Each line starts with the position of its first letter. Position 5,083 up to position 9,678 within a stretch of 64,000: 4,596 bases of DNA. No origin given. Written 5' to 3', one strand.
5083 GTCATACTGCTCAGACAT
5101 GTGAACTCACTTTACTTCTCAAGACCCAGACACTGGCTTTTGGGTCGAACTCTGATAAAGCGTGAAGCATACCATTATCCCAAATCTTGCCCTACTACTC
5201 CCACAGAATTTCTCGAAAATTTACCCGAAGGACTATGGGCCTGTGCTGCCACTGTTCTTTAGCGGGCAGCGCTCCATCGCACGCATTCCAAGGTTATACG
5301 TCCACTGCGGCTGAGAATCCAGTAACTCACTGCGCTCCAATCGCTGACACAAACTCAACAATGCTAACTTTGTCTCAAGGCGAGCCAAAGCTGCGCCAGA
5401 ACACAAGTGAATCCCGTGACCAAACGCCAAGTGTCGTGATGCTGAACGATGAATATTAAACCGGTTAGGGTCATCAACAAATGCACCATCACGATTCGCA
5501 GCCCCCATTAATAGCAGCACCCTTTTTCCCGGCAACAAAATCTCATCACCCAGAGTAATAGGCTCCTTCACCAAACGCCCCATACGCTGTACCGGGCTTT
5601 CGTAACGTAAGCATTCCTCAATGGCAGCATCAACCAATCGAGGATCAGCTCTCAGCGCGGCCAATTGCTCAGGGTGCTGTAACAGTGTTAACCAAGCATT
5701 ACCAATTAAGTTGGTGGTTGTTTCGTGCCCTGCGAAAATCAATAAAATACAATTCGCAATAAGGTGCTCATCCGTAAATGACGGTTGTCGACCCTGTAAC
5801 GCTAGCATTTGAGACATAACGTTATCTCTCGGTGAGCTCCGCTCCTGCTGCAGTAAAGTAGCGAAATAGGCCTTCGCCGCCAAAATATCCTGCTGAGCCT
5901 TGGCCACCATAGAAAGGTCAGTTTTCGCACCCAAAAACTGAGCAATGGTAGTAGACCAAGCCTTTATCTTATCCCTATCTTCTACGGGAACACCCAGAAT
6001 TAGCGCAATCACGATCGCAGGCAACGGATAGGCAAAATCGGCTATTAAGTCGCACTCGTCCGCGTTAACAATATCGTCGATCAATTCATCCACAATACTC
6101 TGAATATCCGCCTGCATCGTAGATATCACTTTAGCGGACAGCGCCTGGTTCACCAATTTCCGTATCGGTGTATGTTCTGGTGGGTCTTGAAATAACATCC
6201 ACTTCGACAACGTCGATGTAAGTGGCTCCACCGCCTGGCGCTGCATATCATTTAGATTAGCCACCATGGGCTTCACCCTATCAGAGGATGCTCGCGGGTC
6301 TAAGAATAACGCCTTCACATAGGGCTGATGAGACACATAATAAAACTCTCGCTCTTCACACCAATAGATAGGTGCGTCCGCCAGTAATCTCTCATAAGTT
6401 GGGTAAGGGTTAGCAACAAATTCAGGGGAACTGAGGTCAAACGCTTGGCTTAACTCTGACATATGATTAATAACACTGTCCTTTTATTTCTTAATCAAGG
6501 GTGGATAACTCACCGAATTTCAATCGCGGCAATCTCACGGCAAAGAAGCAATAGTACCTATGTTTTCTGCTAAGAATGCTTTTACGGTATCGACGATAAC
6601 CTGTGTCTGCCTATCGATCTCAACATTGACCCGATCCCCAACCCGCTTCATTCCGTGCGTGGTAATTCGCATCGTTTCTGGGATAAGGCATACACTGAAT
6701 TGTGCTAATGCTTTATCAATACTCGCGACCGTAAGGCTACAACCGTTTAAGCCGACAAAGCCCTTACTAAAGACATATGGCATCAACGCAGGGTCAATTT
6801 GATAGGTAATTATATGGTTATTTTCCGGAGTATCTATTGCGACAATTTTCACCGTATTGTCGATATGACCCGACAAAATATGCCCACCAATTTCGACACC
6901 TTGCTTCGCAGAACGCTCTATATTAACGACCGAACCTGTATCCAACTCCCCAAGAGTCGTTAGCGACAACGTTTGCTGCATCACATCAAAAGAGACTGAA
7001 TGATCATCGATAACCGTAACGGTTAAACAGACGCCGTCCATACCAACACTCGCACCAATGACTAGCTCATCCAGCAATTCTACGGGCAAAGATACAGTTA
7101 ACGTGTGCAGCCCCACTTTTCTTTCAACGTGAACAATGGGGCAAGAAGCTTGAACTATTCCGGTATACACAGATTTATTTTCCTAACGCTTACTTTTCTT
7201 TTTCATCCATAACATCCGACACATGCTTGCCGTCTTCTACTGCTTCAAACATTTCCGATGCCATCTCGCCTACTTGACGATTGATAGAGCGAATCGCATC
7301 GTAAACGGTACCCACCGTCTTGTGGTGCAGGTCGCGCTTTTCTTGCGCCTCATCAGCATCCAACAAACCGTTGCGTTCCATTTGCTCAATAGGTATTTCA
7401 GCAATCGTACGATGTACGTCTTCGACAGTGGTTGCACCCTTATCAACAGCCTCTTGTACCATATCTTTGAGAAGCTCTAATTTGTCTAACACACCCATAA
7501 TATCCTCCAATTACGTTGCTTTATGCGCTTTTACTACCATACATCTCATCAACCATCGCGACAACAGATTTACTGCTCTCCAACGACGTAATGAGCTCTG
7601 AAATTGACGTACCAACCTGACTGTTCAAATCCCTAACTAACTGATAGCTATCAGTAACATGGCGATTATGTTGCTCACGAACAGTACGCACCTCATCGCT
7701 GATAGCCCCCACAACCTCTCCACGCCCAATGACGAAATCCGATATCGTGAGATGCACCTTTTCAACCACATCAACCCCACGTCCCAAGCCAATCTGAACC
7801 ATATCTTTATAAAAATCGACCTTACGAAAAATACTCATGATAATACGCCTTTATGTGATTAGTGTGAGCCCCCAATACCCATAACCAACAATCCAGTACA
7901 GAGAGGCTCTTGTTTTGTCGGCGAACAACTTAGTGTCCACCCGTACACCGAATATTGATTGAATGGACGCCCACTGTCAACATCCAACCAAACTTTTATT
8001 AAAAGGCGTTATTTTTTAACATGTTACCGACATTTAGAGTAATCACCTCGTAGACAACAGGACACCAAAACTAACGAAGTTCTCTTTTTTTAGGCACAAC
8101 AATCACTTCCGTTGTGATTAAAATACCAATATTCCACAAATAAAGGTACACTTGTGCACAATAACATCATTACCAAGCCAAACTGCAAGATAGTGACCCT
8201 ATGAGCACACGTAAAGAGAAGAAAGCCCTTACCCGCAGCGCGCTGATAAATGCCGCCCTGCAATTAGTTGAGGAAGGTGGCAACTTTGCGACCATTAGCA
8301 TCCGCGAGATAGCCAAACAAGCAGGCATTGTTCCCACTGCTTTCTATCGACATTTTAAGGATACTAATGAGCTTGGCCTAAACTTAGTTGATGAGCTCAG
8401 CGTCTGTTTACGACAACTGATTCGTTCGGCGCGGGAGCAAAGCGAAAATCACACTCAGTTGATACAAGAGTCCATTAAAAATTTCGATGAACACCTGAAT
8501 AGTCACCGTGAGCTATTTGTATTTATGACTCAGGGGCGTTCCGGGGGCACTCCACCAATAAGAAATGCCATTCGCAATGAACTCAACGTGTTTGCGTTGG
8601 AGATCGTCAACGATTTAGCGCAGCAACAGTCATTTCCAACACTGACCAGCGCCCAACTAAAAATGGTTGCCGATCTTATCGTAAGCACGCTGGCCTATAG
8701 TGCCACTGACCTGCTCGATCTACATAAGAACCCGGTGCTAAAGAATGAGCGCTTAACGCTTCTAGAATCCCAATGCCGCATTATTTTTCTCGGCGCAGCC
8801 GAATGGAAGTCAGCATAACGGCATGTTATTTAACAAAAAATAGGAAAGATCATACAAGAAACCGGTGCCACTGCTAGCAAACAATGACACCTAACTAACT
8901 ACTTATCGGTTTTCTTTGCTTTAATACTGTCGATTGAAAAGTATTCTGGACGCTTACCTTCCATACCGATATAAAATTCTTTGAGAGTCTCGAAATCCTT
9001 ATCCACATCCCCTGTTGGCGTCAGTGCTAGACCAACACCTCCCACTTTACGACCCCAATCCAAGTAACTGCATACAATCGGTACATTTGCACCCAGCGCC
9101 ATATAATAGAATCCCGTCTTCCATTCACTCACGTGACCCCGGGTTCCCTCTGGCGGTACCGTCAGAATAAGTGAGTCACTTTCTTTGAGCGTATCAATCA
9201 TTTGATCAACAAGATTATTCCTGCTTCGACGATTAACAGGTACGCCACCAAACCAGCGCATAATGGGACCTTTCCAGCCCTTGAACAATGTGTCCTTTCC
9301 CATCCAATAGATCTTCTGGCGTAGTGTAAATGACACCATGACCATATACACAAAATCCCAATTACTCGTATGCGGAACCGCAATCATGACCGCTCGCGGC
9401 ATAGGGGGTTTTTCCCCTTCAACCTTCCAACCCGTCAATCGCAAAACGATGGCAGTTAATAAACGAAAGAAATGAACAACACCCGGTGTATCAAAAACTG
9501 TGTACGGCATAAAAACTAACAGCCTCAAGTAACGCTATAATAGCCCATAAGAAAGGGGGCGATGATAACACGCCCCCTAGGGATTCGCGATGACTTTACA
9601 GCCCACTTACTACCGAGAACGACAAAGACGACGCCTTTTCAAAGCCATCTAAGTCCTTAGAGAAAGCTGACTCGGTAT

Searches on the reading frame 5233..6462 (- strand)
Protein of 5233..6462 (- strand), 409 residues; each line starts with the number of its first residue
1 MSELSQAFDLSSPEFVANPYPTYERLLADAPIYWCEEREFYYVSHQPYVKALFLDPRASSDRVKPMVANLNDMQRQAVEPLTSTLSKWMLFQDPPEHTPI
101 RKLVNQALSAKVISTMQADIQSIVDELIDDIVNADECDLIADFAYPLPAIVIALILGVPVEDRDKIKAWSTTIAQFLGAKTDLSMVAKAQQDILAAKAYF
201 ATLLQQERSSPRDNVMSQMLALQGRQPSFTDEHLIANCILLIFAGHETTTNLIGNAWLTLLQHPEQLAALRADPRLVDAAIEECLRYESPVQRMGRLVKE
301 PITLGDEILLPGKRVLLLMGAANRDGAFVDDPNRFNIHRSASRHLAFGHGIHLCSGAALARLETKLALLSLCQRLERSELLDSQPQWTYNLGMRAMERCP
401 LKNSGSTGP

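Call 69: search_protein_families(library=pfam, proteins=[window:5233-6462:-], max_evalue=0.00001)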
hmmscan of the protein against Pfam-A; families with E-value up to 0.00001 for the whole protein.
window:5233-6462:- (409 aa): 1 family
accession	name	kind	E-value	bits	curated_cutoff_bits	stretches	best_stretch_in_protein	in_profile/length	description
PF00067.27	p450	-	6.2e-29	101.5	22.8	1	72-379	65-436/462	Cytochrome P450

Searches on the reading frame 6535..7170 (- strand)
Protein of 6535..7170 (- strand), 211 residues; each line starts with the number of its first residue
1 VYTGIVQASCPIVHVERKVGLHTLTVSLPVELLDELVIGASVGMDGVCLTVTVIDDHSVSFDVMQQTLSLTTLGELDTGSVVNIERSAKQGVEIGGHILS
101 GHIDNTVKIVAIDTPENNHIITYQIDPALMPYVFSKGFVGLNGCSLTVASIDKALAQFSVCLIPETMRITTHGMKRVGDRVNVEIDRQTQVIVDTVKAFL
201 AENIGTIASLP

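Call 69: search_protein_families(library=pfam, proteins=[window:6535-7170:-], max_evalue=0.00001)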
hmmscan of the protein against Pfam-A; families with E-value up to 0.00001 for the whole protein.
window:6535-7170:- (211 aa): 1 family
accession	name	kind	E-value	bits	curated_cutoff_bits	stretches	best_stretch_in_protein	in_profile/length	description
PF00677.23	Lum_binding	-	3.8e-41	139.4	27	2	100-186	1-86/86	Lumazine binding domain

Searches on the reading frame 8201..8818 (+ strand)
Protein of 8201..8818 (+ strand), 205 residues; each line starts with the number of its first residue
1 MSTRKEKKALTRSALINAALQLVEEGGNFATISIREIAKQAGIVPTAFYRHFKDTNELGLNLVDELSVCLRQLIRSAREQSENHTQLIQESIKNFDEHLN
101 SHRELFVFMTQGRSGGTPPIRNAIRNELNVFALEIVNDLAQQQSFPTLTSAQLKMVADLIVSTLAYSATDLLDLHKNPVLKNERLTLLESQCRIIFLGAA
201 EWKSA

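Call 69: search_protein_families(library=pfam, proteins=[window:8201-8818:+], max_evalue=0.00001)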
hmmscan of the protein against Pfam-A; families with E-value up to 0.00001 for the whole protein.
window:8201-8818:+ (205 aa): 2 families
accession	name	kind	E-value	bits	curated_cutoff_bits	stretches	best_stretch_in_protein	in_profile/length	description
PF21943.1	TetR_C_46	-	4.6e-08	33.7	27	1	86-179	3-95/109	Tetracyclin repressor-like, C-terminal domain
PF00440.29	TetR_N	-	5.7e-08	32.9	24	1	15-58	1-43/47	Bacterial regulatory proteins, tetR family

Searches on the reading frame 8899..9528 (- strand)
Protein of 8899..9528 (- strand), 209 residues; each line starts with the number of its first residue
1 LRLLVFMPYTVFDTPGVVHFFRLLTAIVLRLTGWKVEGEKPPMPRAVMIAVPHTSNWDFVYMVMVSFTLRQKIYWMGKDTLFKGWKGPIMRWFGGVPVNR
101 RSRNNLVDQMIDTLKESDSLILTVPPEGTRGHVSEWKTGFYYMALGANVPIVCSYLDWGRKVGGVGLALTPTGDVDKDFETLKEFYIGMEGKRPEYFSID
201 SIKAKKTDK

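Call 69: search_protein_families(library=pfam, proteins=[window:8899-9528:-], max_evalue=0.00001)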
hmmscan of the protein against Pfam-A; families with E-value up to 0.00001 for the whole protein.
window:8899-9528:- (209 aa): 1 family
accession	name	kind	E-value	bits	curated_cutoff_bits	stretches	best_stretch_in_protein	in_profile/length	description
PF01553.26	Acyltransferase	-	1.6e-12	47.8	23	1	36-152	4-127/132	Acyltransferase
